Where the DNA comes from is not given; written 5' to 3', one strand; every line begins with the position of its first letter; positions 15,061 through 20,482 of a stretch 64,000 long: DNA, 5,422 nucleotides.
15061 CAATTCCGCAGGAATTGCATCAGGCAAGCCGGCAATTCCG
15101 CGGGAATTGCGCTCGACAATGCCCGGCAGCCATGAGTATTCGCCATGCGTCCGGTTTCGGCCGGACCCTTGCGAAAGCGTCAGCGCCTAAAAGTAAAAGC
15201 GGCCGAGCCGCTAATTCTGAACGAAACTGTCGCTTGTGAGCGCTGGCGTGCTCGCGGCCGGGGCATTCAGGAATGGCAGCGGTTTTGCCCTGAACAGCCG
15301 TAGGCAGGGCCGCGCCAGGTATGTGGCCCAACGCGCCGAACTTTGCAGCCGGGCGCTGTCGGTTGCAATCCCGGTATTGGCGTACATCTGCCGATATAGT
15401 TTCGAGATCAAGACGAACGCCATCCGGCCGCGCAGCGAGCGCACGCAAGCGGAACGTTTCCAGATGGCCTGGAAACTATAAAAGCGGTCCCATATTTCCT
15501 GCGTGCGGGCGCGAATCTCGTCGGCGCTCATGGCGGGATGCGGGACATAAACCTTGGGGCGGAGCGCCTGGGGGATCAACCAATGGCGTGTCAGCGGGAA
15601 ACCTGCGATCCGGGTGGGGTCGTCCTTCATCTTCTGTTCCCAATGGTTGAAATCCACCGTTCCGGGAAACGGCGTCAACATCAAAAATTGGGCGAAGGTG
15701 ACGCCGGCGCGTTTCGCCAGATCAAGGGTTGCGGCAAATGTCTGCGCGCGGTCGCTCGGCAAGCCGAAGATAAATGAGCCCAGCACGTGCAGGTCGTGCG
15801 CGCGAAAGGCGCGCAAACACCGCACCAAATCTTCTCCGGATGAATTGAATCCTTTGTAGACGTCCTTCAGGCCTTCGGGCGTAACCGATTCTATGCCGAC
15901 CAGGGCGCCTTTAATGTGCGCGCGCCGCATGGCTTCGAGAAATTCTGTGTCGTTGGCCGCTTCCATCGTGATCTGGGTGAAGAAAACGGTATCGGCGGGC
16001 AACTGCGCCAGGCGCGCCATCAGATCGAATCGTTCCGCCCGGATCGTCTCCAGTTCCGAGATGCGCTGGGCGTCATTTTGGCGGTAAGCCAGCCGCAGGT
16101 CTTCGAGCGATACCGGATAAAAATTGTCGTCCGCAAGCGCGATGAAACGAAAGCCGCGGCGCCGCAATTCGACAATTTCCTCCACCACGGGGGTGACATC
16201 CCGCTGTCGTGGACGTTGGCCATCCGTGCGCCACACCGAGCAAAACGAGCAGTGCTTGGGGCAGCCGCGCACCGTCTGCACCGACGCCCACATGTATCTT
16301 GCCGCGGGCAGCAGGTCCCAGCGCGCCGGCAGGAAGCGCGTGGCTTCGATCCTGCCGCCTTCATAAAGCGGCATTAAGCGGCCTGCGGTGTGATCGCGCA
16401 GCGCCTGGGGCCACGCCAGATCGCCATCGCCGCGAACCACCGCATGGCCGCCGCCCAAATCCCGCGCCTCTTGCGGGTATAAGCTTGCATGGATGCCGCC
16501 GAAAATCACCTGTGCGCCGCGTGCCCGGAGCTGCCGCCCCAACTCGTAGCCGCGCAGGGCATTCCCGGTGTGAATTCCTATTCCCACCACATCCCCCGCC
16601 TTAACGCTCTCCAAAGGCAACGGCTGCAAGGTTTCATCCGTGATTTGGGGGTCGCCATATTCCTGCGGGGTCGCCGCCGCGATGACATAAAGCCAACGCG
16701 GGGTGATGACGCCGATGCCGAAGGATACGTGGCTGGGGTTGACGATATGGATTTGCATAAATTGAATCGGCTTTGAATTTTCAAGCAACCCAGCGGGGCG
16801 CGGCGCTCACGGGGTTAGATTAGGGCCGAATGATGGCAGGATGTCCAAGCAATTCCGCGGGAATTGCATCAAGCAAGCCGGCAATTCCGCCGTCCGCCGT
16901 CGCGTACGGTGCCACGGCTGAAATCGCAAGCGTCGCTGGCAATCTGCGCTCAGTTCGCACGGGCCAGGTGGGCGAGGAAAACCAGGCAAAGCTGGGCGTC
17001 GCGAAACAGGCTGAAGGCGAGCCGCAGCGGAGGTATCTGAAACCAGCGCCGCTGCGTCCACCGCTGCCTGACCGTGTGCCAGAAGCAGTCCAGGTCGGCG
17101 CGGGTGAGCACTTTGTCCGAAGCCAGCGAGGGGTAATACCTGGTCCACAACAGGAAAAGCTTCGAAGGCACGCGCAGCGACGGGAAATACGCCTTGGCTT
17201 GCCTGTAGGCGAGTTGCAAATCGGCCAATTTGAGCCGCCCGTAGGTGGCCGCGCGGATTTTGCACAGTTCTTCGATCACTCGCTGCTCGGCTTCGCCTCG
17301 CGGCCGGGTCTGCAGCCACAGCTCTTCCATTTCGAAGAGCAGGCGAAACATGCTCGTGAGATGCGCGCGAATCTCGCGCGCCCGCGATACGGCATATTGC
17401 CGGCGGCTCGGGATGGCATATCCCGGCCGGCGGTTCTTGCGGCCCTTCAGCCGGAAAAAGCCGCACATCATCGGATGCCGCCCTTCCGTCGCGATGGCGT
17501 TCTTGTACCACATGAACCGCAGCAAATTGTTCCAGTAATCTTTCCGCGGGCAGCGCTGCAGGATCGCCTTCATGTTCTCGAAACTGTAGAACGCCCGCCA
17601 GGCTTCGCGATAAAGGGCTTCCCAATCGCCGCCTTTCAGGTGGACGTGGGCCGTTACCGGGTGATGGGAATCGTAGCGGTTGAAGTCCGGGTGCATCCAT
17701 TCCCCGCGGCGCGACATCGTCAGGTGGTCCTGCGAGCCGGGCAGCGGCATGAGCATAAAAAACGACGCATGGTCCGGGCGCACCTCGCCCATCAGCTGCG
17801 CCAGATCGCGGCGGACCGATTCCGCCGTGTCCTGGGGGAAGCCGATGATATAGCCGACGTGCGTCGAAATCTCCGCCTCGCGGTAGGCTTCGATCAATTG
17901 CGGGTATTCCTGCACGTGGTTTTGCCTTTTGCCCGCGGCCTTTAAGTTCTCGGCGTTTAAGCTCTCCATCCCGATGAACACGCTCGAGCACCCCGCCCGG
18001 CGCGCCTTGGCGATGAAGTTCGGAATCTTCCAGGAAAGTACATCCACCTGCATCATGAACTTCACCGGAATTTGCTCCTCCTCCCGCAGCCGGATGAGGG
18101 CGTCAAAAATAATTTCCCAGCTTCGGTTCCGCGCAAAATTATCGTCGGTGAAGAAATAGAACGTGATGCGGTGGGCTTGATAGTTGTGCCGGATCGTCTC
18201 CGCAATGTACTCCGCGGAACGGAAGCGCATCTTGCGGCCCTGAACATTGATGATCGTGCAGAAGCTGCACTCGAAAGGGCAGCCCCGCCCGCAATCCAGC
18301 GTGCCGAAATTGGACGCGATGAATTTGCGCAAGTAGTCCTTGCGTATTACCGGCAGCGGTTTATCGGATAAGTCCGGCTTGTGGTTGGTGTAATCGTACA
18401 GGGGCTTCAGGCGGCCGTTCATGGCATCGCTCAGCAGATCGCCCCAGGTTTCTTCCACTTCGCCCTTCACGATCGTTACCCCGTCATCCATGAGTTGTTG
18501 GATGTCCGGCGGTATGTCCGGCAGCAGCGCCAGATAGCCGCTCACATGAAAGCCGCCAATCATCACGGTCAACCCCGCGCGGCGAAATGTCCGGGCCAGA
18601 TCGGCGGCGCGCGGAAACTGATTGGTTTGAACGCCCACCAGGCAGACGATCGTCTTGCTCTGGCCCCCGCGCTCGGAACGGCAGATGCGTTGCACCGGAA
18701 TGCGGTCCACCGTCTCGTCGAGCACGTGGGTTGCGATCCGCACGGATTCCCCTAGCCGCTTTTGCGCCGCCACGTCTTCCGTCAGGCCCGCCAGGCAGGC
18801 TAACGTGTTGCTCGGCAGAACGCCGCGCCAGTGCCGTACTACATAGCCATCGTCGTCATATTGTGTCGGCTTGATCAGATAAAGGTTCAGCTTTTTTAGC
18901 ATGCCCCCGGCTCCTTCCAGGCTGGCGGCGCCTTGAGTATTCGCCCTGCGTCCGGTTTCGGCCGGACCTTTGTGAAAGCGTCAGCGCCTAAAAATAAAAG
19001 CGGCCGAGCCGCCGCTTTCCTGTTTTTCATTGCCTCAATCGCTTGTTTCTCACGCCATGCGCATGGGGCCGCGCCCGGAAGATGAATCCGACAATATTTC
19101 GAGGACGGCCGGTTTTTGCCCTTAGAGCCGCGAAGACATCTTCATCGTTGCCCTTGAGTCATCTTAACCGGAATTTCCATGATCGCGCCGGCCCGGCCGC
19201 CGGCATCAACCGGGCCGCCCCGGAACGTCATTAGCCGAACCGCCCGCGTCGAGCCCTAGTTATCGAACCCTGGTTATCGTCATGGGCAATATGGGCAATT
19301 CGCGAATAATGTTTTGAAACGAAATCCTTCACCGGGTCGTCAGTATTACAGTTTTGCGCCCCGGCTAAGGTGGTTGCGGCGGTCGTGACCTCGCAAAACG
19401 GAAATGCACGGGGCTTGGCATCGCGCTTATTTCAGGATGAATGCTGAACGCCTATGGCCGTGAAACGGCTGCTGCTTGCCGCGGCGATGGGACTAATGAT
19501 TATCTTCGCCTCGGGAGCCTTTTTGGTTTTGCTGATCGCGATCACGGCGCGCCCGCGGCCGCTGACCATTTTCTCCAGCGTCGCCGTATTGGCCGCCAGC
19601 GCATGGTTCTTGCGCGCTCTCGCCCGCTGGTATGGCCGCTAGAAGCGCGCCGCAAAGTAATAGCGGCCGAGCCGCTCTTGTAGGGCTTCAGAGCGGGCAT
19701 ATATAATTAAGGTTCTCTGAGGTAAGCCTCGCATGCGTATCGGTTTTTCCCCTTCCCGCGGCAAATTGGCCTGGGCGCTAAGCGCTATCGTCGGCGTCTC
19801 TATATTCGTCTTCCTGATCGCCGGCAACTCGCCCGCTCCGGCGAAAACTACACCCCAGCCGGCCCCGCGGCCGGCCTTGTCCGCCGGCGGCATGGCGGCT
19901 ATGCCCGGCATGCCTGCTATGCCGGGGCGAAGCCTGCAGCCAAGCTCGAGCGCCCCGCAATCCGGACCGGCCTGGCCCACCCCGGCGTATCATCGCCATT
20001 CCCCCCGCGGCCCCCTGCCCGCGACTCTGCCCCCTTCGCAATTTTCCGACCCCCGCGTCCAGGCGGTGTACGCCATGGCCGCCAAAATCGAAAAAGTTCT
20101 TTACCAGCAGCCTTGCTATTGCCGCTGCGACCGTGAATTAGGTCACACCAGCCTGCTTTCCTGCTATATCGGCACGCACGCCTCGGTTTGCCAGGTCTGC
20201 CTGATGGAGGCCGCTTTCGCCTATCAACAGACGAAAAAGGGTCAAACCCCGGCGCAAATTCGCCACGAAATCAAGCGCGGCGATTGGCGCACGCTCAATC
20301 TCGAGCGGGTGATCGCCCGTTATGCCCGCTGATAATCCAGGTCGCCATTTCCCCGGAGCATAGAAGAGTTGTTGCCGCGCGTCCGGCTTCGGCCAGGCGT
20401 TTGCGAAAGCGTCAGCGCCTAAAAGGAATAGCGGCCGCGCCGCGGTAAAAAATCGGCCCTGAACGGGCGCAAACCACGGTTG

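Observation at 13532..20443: Five exactly 66-bp, same-orientation structured repeats punctuating a gene block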

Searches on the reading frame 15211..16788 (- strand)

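Call 6: search_protein_families(library=pfam, proteins=[window:15211-16788:-], max_evalue=0.01)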
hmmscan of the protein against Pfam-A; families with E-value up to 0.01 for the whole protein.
window:15211-16788:- (525 aa): 2 families
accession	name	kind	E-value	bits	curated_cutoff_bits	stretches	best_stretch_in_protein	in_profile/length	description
PF04055.27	Radical_SAM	-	5.3e-15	56.4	29.5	1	171-358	2-166/166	Radical SAM superfamily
PF02310.24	B12-binding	-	2e-06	28.1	32.1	1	29-126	13-117/121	B12 binding domain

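Call 98: search_protein_families(library=ncbifam, proteins=[window:15211-16788:-], max_evalue=0.01)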
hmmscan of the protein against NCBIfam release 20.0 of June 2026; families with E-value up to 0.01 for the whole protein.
window:15211-16788:- (525 aa): 25 families
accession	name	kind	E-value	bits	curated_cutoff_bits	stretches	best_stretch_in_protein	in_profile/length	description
TIGR04014.1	B12_SAM_MJ_0865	equivalog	3.9e-18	65.5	360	1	170-377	163-352/434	methyl-coenzyme M reductase glutamine C-methyltransferase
TIGR03471.1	HpnJ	equivalog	7.6e-17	61.3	577.6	2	273-386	279-390/472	hopanoid biosynthesis associated radical SAM protein HpnJ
TIGR04072.2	rSAM_ladder_B12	equivalog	1.1e-16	60.5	360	2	88-220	94-234/443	lipid biosynthesis B12-binding/radical SAM protein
TIGR04013.1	B12_SAM_MJ_1487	hypoth_equivalog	6.3e-14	51.6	251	1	61-387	40-361/382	TIGR04013 family B12-binding domain/radical SAM domain-containing protein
TIGR02026.1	BchE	equivalog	1.4e-13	50.6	481.35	2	157-222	177-249/497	magnesium-protoporphyrin IX monomethyl ester anaerobic oxidative cyclase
TIGR04479.1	bcpD_PhpK_rSAM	subfamily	3.8e-12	45.3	600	1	276-365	327-413/504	PhpK family radical SAM P-methyltransferase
TIGR04295.1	B12_rSAM_oligo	hypoth_equivalog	5.4e-12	45.1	400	1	168-226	201-258/422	TIGR04295 family B12-binding domain-containing radical SAM protein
TIGR04367.1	HpnR_B12_rSAM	equivalog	3.8e-09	35.6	650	1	168-213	187-232/490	hopanoid C-3 methylase HpnR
NF045585.1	rSAM_slr0320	equivalog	1.7e-07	30.2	775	1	166-227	234-295/511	photosystem II high light acclimation radical SAM protein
TIGR00089.1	TIGR00089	subfamily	2e-07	30.2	251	1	166-382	139-339/429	MiaB/RimO family radical SAM methylthiotransferase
TIGR03904.1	SAM_YgiQ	equivalog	2.7e-07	29.5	462.35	1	160-378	287-524/558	YgiQ family radical SAM protein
NF010916.0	PRK14336.1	equivalog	3.3e-06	26.1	606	1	159-248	117-202/418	tRNA (N6-isopentenyl adenosine(37)-C2)-methylthiotransferase MiaB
NF033712.0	B12_rSAM_KedN5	subfamily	3.3e-06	25.6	700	1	164-223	192-251/624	KedN5 family methylcobalamin-dependent radical SAM C-methyltransferase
TIGR04428.1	B12_rSAM_trp_MT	equivalog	6.9e-06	24.7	500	1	169-368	218-405/558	tryptophan 2-C-methyltransferase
NF033070.1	rSAM_AprD4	equivalog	1.8e-05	23.8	500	1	279-378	285-385/456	AprD4 family radical SAM diol-dehydratase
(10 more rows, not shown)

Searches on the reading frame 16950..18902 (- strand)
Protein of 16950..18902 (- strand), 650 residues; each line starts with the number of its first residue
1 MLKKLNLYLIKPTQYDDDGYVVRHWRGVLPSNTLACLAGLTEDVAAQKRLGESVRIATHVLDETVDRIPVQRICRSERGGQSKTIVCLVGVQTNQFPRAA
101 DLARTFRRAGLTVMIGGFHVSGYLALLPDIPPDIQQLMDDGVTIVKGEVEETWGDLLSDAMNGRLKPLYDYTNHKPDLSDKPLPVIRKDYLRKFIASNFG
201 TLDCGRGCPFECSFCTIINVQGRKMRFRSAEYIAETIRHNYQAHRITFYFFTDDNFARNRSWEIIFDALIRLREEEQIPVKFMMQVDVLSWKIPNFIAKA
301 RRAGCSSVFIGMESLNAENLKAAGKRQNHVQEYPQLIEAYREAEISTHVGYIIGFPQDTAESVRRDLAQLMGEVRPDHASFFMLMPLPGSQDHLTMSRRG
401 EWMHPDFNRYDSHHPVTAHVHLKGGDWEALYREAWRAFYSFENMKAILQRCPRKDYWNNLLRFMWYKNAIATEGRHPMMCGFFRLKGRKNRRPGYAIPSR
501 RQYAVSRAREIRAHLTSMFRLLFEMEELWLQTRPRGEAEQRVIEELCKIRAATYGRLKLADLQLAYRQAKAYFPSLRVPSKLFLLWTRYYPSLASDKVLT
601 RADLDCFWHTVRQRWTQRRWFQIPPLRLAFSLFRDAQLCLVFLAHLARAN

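Call 6: search_protein_families(library=pfam, proteins=[window:16950-18902:-], max_evalue=0.01)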
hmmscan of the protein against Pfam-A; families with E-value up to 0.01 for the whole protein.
window:16950-18902:- (650 aa): 1 family
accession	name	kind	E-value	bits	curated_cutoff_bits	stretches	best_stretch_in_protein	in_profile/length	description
PF04055.27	Radical_SAM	-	1.9e-16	61.1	29.5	1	205-367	4-163/166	Radical SAM superfamily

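Call 35: find_encoding_contigs(protein=window:16950-18902:-, flank=10000, max_places=10)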
Protein window:16950-18902:- (650 aa): 3 contigs read that carry it; 1 place shown.
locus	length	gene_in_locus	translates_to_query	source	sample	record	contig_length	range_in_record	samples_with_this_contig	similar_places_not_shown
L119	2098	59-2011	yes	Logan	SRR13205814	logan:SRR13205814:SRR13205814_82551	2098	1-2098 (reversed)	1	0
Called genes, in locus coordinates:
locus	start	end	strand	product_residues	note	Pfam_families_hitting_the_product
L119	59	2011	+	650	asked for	PF04055:Radical_SAM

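Call 98: search_protein_families(library=ncbifam, proteins=[window:16950-18902:-], max_evalue=0.01)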
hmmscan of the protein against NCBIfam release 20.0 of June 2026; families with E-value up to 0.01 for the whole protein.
window:16950-18902:- (650 aa): 25 families
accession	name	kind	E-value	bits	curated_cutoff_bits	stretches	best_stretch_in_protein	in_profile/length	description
TIGR04479.1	bcpD_PhpK_rSAM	subfamily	7.5e-20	70.8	600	1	198-378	240-413/504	PhpK family radical SAM P-methyltransferase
TIGR04013.1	B12_SAM_MJ_1487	hypoth_equivalog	1e-19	70.7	251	2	79-257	38-209/382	TIGR04013 family B12-binding domain/radical SAM domain-containing protein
TIGR02026.1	BchE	equivalog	1.2e-19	70.5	481.35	1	201-449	196-435/497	magnesium-protoporphyrin IX monomethyl ester anaerobic oxidative cyclase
TIGR04072.2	rSAM_ladder_B12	equivalog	6.6e-18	64.5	360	1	101-370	88-346/443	lipid biosynthesis B12-binding/radical SAM protein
NF038361.1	rSAM_Sden_1168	equivalog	3.5e-15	55.6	575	1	202-391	285-468/560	Sden_1168 family B12-binding radical SAM P-methyltransferase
TIGR03471.1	HpnJ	equivalog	4.7e-15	55.4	577.6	1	188-396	186-387/472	hopanoid biosynthesis associated radical SAM protein HpnJ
NF033712.0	B12_rSAM_KedN5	subfamily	1.8e-14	52.9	700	1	200-364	196-361/624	KedN5 family methylcobalamin-dependent radical SAM C-methyltransferase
NF050148.1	rSAM_ApyD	equivalog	8e-14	50.9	750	1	196-392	196-389/645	RiPP biosynthesis radical SAM protein ApyD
TIGR04014.1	B12_SAM_MJ_0865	equivalog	5.1e-13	48.6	360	1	97-390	55-352/434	methyl-coenzyme M reductase glutamine C-methyltransferase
TIGR04367.1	HpnR_B12_rSAM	equivalog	6.1e-13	48.1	650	1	200-416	187-391/490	hopanoid C-3 methylase HpnR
NF033070.1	rSAM_AprD4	equivalog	8.2e-13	48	500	1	176-428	168-421/456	AprD4 family radical SAM diol-dehydratase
TIGR04295.1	B12_rSAM_oligo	hypoth_equivalog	1.3e-09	37.2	400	1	202-370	203-359/422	TIGR04295 family B12-binding domain-containing radical SAM protein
TIGR00089.1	TIGR00089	subfamily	4.4e-09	35.6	251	1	202-385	143-329/429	MiaB/RimO family radical SAM methylthiotransferase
TIGR04385.1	B12_rSAM_cofa1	equivalog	1.2e-08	34.7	450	1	202-367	198-358/438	B12 lower ligand biosynthesis radical SAM protein BzaD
TIGR04428.1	B12_rSAM_trp_MT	equivalog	4.7e-07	28.5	500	1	188-371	205-396/558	tryptophan 2-C-methyltransferase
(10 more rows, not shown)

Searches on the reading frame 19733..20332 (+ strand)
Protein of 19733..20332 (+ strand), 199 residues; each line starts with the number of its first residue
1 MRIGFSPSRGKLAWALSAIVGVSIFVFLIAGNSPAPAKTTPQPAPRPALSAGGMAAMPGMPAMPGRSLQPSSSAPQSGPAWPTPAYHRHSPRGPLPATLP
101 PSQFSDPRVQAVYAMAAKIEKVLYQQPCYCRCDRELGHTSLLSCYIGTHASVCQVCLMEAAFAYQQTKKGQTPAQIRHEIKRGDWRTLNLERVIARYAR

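Call 6: search_protein_families(library=pfam, proteins=[window:19733-20332:+], max_evalue=0.01)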
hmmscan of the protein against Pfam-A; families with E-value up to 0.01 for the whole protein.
window:19733-20332:+ (199 aa): 1 family
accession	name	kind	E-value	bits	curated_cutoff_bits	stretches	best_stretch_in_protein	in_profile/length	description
PF13798.11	PCYCGC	-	1.6e-10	41.5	25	1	105-180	50-136/153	Protein of unknown function with PCYCGC motif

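Call 98: search_protein_families(library=ncbifam, proteins=[window:19733-20332:+], max_evalue=0.01)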
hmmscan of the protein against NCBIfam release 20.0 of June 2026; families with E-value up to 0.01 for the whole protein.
window:19733-20332:+ (199 aa): 1 family
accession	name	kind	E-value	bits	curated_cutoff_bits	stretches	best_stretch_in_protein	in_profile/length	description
NF041379.1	OS_HP4_CYCXC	equivalog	1.6e-30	105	90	1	96-184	2-89/90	CYCXC family (seleno)protein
